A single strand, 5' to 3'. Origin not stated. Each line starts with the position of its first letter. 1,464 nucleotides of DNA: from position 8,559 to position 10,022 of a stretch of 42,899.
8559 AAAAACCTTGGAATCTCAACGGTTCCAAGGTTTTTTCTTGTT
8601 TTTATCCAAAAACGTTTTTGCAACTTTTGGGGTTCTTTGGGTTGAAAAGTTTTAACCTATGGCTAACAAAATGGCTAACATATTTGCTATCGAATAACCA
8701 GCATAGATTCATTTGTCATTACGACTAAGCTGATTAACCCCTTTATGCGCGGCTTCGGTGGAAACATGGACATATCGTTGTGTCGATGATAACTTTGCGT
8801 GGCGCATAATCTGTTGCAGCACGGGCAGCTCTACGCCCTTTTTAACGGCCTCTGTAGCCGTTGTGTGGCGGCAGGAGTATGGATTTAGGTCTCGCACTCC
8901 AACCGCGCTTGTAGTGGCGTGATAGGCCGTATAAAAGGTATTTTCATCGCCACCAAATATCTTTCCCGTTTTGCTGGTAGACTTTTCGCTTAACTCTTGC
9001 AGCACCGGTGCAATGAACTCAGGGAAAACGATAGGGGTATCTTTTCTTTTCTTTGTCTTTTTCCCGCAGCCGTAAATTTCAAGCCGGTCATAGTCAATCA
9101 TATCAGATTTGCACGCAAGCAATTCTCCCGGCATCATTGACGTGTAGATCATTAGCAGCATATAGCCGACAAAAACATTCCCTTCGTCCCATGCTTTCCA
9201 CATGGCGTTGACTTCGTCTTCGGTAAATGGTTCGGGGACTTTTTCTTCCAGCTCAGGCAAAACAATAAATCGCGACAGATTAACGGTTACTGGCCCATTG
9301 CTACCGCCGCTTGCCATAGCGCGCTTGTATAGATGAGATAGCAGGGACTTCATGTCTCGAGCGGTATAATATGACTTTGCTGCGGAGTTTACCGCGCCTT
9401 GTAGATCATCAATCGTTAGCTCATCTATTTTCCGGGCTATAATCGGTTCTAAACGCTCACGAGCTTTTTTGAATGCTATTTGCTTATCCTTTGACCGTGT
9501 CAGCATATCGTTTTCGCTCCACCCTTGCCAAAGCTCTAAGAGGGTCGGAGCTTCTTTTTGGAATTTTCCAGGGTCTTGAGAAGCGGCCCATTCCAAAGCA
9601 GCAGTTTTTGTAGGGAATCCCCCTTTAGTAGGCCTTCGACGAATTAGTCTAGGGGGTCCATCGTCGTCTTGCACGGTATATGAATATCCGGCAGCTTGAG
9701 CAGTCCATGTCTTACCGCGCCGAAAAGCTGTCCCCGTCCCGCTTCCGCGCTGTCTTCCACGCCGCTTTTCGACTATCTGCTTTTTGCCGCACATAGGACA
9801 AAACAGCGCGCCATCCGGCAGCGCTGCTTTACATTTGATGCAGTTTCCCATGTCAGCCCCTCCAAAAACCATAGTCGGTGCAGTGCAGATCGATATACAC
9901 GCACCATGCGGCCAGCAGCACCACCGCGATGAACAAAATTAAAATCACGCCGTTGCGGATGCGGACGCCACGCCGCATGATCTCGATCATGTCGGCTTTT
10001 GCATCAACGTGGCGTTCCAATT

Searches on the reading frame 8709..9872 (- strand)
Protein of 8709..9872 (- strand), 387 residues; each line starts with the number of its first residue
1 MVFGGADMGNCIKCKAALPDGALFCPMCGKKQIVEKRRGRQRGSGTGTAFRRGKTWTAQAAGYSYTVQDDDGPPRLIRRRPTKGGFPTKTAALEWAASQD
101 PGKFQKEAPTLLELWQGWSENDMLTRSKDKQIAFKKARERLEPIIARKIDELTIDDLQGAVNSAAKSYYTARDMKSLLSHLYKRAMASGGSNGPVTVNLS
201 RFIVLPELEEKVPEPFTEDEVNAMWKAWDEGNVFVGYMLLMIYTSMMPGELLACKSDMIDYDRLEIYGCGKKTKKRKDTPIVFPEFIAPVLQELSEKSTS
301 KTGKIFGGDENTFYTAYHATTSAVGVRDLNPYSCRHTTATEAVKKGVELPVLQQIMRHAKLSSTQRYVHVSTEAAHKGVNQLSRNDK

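Call 49: search_protein_families(library=pfam, max_evalue=0.01, proteins=[window:8709-9872:-])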
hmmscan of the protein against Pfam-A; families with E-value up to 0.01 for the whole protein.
window:8709-9872:- (387 aa): 3 families
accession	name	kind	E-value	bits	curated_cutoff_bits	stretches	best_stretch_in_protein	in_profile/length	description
PF00589.27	Phage_integrase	-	1.3e-15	58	27.1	1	216-372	3-170/172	Phage integrase family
PF13240.11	Zn_Ribbon_1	-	0.0004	20.5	25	1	11-31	2-22/23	zinc-ribbon domain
PF12773.13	DZR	-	0.0011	19.6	27.3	1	11-31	1-21/45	Double zinc ribbon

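Call 90: search_protein_families(library=pfam, alignment_id=A11, max_evalue=0.001)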
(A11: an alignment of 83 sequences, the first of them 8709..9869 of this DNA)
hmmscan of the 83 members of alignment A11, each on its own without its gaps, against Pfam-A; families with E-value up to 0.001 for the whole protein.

A. member 1, window:8709-9869:- (386 aa): 2 families
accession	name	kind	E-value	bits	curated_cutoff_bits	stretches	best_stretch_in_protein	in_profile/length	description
PF00589.27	Phage_integrase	-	1.3e-15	58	27.1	1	215-371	3-170/172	Phage integrase family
PF13240.11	Zn_Ribbon_1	-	0.0004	20.5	25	1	10-30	2-22/23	zinc-ribbon domain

B. families by the number of members that match (of 83 scanned): 43 families (the first 25 are shown)
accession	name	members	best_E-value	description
PF00589.27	Phage_integrase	14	9.4e-38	Phage integrase family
PF00239.26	Resolvase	6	5.1e-33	Resolvase, N terminal domain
PF13408.12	Zn_ribbon_recom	6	1.2e-16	Recombinase zinc beta ribbon domain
PF14659.12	Phage_int_SAM_3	6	1.6e-14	Phage integrase, N-terminal SAM-like domain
PF25223.1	DUF7841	5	4.2e-14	Domain of unknown function (DUF7841)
PF22022.2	Phage_int_M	5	7.8e-11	Phage integrase central domain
PF13240.11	Zn_Ribbon_1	5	2.9e-07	zinc-ribbon domain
PF07508.19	Recombinase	4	3.6e-21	Recombinase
PF12773.13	DZR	3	7e-05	Double zinc ribbon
PF06810.17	Phage_scaffold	2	8e-26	Phage capsid assembly scaffolding protein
PF13102.12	Phage_int_SAM_5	2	6.1e-08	Phage integrase SAM-like domain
PF01964.24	ThiC_Rad_SAM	1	2.8e-196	Radical SAM ThiC family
PF00814.31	TsaD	1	6.8e-88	tRNA N6-adenosine threonylcarbamoyltransferase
PF00817.25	IMS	1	1.1e-48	impB/mucB/samB family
PF00664.28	ABC_membrane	1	1.2e-47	ABC transporter transmembrane region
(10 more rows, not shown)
